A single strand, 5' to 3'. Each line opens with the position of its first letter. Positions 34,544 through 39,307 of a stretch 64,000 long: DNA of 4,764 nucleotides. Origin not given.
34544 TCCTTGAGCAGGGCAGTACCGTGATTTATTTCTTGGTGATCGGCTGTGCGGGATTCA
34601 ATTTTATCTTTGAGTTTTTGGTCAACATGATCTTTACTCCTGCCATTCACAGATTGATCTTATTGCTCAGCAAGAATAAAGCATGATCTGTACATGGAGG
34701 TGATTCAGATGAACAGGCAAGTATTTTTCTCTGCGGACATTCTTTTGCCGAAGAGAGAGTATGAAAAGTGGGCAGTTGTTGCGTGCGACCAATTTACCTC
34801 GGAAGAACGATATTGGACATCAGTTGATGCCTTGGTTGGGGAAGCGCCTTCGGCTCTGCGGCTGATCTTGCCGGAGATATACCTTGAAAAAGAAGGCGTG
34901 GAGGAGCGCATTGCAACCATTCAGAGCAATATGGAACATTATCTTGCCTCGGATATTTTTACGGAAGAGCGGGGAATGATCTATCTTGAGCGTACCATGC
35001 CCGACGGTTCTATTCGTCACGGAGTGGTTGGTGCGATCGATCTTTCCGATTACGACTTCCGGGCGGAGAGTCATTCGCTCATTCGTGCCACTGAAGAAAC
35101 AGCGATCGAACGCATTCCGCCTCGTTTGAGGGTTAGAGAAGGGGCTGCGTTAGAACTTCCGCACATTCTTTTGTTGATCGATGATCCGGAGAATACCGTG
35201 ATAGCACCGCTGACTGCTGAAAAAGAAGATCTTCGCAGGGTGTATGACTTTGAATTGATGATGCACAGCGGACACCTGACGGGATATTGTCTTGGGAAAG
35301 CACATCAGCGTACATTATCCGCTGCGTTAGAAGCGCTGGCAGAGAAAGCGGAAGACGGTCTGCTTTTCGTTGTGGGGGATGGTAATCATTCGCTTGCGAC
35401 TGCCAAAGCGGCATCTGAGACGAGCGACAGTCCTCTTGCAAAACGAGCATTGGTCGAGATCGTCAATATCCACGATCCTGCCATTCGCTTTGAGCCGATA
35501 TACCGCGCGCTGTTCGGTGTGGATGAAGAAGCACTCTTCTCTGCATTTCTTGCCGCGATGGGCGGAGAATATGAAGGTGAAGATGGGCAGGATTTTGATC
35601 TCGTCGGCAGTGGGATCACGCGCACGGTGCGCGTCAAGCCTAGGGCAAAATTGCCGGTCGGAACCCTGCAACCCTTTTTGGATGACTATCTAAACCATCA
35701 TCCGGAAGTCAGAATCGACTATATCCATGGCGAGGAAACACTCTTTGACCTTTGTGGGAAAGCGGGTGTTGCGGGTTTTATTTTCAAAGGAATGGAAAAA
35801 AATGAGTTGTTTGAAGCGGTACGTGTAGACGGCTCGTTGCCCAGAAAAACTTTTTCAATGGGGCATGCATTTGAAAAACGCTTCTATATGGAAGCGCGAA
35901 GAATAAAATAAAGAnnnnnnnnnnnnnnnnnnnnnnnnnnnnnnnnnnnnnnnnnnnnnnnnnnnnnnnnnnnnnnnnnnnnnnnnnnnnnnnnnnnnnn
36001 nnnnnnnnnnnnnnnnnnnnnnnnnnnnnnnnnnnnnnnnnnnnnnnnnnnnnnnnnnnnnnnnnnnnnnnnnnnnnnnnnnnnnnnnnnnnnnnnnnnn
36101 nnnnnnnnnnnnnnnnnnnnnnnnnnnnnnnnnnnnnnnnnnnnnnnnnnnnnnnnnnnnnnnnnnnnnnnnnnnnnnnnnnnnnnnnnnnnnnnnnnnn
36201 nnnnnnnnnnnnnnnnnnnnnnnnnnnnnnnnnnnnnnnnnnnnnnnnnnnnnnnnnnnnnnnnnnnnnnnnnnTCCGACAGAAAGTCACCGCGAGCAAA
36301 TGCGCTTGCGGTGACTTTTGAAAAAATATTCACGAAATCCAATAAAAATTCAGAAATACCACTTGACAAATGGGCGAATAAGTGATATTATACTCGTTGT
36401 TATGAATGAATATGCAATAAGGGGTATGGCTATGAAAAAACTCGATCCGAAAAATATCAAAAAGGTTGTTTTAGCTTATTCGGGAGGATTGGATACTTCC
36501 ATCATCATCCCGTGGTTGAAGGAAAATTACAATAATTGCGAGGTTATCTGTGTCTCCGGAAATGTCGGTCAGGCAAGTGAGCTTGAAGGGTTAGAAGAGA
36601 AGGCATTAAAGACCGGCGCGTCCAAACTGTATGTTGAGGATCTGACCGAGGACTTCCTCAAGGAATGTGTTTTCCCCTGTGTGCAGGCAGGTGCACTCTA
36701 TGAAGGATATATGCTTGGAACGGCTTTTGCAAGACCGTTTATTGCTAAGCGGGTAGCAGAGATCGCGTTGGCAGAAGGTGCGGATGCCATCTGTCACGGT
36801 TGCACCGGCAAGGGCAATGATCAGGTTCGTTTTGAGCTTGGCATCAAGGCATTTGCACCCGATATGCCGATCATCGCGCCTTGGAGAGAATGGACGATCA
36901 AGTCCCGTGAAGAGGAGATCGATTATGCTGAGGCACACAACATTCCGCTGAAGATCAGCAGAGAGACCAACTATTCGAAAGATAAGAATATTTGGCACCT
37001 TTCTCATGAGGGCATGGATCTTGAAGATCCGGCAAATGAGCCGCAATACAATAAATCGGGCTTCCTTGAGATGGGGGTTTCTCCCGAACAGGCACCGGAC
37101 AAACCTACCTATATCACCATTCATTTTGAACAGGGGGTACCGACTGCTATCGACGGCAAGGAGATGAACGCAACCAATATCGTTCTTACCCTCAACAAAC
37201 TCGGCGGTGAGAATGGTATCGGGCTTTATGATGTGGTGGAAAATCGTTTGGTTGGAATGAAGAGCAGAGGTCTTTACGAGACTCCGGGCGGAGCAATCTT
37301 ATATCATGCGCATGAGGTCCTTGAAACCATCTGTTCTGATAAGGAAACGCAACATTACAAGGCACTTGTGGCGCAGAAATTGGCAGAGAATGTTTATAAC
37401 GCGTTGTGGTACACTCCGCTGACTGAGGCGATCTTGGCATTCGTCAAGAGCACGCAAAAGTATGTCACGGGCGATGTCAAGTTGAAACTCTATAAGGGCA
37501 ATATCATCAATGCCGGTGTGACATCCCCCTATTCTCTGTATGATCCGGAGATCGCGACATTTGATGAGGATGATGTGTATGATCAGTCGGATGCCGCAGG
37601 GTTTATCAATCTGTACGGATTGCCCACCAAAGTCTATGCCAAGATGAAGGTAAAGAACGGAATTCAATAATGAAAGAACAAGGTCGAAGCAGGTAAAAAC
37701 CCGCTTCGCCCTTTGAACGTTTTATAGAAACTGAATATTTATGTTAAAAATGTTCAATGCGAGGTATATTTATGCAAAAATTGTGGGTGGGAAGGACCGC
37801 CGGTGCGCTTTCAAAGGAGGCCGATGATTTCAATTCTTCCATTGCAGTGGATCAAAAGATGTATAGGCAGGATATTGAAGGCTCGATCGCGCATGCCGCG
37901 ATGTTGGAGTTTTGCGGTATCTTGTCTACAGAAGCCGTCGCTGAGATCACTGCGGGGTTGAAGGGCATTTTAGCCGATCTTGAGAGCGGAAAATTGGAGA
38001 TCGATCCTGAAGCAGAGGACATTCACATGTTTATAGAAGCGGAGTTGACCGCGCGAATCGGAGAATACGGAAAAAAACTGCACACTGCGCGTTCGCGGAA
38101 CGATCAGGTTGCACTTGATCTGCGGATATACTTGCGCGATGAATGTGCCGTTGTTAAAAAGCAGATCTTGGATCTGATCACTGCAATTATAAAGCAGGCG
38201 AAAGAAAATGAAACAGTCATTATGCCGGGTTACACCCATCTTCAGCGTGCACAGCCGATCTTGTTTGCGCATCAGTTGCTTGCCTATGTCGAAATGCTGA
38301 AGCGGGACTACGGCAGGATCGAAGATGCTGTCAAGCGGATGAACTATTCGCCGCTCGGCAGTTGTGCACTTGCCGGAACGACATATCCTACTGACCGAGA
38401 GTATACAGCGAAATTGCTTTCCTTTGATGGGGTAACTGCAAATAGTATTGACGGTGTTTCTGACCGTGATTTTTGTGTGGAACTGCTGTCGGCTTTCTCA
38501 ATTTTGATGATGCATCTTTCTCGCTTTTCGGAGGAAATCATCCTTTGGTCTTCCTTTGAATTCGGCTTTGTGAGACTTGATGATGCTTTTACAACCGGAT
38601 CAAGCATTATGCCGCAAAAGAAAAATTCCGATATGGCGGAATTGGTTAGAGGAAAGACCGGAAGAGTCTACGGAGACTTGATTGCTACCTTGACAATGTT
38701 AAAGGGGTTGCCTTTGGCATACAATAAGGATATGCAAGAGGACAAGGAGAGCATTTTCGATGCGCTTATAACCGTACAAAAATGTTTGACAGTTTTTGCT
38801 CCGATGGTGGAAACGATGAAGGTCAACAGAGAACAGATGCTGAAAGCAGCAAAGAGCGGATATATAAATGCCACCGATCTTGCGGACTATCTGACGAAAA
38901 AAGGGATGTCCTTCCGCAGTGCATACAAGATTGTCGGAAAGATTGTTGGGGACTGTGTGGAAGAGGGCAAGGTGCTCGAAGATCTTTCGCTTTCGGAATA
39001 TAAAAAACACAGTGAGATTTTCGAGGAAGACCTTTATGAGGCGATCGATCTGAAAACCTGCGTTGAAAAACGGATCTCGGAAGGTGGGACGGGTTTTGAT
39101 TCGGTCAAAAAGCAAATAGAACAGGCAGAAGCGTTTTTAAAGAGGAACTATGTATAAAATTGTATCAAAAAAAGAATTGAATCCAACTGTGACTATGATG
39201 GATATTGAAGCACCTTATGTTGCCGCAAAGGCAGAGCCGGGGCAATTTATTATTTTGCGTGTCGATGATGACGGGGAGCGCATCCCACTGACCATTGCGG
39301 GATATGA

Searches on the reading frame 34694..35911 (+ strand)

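Call 61: search_protein_families(library=pfam, proteins=[window:34694-35911:+], max_evalue=0.001)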
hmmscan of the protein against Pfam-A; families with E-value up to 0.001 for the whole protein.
window:34694-35911:+ (405 aa): 1 family
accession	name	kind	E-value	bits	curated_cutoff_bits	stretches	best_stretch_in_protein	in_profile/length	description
PF06245.16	DUF1015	-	8.8e-50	169.9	25.8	1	19-330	10-323/325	Protein of unknown function (DUF1015)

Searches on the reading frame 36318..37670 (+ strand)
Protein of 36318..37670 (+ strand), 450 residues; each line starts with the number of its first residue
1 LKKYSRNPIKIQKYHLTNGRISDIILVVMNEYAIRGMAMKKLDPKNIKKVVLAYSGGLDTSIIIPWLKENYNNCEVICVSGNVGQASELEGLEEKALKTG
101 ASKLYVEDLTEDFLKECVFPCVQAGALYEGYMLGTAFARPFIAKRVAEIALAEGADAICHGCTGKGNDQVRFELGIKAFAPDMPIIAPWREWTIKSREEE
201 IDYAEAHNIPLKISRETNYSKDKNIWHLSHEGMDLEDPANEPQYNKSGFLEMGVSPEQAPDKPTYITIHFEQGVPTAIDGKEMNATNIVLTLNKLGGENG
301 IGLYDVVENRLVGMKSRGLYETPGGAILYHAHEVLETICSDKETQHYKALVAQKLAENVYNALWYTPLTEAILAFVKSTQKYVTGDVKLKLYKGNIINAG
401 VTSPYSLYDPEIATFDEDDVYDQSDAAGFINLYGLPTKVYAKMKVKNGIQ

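Call 61: search_protein_families(library=pfam, proteins=[window:36318-37670:+], max_evalue=0.001)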
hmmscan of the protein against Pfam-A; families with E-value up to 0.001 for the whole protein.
window:36318-37670:+ (450 aa): 2 families
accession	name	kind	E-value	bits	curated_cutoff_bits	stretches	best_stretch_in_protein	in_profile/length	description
PF20979.2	Arginosuc_syn_C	-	6.2e-74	248.7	27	1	219-440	1-219/219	Arginosuccinate synthase C-terminal domain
PF00764.25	Arginosuc_synth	-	1.9e-61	207.3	27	1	49-210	1-162/162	Arginosuccinate synthase N-terminal HUP domain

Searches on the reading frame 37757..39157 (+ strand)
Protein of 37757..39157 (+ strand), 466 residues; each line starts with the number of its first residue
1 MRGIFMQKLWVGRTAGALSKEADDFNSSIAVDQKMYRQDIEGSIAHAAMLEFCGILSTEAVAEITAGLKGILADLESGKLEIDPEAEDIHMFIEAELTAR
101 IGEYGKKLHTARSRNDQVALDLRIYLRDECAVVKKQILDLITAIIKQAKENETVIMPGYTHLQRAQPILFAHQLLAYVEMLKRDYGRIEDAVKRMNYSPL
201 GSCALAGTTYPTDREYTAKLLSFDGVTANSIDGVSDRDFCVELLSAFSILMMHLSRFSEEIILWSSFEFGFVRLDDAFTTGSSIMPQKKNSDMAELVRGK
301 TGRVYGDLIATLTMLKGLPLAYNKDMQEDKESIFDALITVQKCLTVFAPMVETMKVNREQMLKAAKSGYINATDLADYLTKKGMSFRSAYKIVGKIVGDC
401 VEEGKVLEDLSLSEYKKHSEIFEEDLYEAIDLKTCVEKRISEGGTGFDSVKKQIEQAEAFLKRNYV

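Call 61: search_protein_families(library=pfam, proteins=[window:37757-39157:+], max_evalue=0.001)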
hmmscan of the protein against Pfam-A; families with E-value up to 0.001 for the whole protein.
window:37757-39157:+ (466 aa): 2 families
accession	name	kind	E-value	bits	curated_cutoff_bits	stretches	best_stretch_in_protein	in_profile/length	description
PF00206.25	Lyase_1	-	4.9e-75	253.3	27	1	13-306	2-312/312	Lyase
PF14698.11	ASL_C2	-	2.5e-26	92.4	27.3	1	369-437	1-69/69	Argininosuccinate lyase C-terminal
